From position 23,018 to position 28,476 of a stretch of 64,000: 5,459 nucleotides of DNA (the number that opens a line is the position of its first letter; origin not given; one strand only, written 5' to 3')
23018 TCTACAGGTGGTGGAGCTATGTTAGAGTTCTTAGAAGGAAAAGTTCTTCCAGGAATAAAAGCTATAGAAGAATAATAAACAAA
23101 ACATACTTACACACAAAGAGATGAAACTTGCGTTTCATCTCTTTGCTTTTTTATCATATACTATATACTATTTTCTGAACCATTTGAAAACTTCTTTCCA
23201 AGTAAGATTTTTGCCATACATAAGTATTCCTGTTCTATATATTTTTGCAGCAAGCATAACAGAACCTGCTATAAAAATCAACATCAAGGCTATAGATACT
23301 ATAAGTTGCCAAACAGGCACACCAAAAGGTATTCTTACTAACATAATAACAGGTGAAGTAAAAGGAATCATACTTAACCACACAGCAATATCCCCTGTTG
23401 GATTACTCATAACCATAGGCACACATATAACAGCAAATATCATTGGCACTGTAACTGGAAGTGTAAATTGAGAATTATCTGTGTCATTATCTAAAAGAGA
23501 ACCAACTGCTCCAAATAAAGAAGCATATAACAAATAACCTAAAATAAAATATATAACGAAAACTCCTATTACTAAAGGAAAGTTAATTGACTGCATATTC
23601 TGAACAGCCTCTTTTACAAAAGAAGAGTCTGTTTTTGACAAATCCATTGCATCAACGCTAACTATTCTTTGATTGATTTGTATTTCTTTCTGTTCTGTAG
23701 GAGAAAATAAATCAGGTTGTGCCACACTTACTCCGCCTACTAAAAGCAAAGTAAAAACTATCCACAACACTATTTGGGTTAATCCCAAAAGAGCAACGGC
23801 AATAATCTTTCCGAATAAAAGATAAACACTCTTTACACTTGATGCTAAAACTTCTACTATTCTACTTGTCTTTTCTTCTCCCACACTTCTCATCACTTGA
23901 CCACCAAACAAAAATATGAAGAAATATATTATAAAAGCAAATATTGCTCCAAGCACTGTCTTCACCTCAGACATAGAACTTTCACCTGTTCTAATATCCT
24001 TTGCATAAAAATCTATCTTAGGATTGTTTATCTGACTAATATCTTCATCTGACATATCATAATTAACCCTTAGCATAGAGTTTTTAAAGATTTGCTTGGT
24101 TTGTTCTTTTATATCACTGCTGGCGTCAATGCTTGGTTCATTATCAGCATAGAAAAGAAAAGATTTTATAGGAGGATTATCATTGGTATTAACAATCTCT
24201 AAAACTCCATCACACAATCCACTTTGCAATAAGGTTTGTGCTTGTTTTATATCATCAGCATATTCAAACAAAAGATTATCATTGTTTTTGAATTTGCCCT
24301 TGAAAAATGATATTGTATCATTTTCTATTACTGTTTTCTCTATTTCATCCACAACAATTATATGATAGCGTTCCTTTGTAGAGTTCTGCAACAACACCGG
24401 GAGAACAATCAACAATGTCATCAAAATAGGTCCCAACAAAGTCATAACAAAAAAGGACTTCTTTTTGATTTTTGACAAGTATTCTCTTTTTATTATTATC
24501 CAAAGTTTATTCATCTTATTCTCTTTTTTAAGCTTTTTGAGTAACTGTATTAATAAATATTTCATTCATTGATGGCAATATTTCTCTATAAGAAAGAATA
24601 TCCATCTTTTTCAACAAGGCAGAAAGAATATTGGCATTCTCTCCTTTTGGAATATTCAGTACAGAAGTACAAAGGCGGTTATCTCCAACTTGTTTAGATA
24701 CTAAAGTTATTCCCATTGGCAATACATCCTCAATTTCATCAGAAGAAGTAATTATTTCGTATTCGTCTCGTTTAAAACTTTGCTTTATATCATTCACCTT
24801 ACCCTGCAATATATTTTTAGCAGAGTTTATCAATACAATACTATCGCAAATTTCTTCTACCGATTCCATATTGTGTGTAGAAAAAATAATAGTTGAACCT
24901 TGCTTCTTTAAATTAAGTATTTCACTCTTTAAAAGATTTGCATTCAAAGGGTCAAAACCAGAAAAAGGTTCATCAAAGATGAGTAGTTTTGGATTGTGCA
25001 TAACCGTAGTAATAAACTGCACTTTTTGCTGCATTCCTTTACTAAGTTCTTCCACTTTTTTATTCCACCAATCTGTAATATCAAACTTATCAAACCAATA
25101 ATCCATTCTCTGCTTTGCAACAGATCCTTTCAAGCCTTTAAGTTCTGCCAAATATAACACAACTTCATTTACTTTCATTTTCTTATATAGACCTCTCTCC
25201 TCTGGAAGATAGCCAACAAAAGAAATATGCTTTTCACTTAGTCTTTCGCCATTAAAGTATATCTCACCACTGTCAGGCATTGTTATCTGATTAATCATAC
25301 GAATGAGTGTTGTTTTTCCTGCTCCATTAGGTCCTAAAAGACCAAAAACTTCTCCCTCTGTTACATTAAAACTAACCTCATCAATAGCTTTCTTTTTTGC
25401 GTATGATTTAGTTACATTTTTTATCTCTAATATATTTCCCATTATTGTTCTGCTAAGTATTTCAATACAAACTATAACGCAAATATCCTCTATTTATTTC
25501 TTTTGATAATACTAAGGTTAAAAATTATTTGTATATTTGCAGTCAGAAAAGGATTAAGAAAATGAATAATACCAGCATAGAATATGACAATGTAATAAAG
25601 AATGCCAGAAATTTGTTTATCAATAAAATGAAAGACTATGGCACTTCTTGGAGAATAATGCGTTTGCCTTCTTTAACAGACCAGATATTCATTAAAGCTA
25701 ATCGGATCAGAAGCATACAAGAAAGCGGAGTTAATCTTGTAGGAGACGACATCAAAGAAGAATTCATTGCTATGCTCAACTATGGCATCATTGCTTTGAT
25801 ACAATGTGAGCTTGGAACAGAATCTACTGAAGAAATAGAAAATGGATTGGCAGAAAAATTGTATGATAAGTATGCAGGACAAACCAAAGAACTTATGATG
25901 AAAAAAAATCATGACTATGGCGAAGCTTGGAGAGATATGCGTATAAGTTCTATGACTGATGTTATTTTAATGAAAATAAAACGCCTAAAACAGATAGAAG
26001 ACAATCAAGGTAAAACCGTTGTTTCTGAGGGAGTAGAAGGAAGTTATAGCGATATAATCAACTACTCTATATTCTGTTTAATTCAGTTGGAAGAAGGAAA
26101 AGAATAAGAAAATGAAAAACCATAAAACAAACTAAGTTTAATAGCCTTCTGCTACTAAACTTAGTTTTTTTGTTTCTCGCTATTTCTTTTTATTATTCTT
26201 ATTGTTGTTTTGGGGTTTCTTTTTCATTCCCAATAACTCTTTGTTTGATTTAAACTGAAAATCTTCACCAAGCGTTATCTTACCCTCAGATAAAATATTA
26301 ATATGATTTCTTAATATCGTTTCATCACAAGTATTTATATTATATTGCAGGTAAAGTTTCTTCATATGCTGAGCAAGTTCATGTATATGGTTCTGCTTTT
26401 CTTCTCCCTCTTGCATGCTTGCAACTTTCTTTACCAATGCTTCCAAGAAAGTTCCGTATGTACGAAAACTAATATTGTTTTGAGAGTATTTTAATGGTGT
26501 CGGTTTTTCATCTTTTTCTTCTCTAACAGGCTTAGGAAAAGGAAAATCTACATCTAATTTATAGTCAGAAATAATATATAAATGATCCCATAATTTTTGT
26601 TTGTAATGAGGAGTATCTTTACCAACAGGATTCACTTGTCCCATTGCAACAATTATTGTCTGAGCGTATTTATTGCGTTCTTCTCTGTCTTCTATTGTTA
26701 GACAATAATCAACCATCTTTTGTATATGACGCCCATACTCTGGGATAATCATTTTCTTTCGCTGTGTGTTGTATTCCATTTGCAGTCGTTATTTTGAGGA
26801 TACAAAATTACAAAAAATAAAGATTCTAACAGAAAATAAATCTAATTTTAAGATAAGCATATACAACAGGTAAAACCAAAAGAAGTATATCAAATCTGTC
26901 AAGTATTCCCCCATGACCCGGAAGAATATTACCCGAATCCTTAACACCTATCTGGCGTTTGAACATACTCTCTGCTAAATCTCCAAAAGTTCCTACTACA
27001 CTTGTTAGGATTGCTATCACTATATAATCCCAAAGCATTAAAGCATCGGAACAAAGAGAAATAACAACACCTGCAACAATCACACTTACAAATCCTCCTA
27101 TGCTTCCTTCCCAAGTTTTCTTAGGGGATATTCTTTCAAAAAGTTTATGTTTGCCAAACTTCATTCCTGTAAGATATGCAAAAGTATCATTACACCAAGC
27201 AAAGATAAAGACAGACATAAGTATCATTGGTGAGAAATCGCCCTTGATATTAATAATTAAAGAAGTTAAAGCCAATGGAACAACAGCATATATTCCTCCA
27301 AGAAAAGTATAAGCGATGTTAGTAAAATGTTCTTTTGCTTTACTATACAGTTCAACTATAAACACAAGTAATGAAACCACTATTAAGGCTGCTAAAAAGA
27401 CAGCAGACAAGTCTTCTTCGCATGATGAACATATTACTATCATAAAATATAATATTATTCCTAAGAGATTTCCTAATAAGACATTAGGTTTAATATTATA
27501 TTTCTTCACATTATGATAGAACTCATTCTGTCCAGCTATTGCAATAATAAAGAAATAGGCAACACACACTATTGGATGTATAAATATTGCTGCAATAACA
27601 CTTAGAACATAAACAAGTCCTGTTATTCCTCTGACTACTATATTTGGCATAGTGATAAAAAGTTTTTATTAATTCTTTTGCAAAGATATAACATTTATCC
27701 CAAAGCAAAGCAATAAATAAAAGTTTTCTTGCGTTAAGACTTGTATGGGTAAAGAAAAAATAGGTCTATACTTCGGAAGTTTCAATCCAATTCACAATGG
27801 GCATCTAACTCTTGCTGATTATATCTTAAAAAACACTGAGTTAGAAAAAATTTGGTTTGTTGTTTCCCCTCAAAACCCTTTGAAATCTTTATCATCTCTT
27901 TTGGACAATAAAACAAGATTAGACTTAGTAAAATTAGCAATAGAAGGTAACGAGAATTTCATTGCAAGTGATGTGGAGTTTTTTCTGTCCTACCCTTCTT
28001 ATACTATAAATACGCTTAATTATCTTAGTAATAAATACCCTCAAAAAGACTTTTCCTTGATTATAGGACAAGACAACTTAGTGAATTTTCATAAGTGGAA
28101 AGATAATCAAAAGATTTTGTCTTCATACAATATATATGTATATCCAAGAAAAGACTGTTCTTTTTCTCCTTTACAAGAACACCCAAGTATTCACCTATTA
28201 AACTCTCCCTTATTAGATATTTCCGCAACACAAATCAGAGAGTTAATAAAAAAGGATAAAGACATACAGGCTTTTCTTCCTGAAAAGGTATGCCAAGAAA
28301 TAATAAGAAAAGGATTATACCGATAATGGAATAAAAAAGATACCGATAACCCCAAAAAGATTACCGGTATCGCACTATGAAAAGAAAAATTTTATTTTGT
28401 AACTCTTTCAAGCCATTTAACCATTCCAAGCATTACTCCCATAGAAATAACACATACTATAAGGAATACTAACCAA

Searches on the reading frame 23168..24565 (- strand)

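Call 36: search_protein_families(library=pfam, proteins=[window:23168-24565:-], max_evalue=0.00001)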
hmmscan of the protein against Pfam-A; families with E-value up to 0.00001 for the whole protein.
window:23168-24565:- (465 aa): 1 family
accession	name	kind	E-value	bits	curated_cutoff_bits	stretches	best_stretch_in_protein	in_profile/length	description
PF12698.13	ABC2_membrane_3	-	3.9e-50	171.3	31.6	1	36-440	1-346/347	ABC-2 family transporter protein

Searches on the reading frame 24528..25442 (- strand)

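Call 36: search_protein_families(library=pfam, proteins=[window:24528-25442:-], max_evalue=0.00001)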
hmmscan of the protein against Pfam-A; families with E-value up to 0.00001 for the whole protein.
window:24528-25442:- (304 aa): 3 families
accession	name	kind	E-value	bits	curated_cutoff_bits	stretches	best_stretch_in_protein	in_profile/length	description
PF00005.33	ABC_tran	-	9.7e-31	107.6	25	1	21-160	2-136/137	ABC transporter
PF13304.12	AAA_21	-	7.4e-15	56.2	27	1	131-194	236-302/304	AAA domain, putative AbiEii toxin, Type IV TA system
PF13732.12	DrrA1-3_C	-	1.2e-12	48.8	27.4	1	214-300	1-81/81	ATP-binding protein DrrA1-3-like, C-terminal domain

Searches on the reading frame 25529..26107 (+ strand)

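Call 36: search_protein_families(library=pfam, proteins=[window:25529-26107:+], max_evalue=0.00001)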
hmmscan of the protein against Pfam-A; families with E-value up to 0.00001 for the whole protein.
window:25529-26107:+ (192 aa): 1 family
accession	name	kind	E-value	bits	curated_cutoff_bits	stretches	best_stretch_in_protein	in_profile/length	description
PF07659.16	DUF1599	-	4.9e-59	197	25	2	126-187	1-61/61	Nucleotide modification associated domain 1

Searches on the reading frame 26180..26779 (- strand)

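Call 36: search_protein_families(library=pfam, proteins=[window:26180-26779:-], max_evalue=0.00001)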
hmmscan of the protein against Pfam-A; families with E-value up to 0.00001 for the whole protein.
window:26180-26779:- (199 aa): 1 family
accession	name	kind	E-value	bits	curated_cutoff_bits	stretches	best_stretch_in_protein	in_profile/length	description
PF14123.11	DUF4290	-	8.1e-66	221.3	27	1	1-172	1-172/174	Domain of unknown function (DUF4290)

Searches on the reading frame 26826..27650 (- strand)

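Call 36: search_protein_families(library=pfam, proteins=[window:26826-27650:-], max_evalue=0.00001)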
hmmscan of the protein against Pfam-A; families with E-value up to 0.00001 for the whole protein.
window:26826-27650:- (274 aa): 1 family
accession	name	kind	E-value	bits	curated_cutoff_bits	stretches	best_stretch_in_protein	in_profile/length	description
PF01148.25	CTP_transf_1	-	1.8e-62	212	24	1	6-269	2-263/264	Cytidylyltransferase family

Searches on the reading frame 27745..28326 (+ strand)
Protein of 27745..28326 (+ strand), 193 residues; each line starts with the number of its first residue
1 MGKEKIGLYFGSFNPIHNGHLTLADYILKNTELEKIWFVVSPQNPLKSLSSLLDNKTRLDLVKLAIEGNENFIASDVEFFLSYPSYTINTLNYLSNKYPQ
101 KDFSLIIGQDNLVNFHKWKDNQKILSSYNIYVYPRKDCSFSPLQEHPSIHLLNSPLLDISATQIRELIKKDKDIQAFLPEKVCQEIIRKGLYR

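Call 36: search_protein_families(library=pfam, proteins=[window:27745-28326:+], max_evalue=0.00001)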
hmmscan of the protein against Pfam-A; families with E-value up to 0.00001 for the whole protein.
window:27745-28326:+ (193 aa): 1 family
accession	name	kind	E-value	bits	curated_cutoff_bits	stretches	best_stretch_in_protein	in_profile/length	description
PF01467.32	CTP_transf_like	-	1.2e-20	74.5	21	1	8-166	1-132/133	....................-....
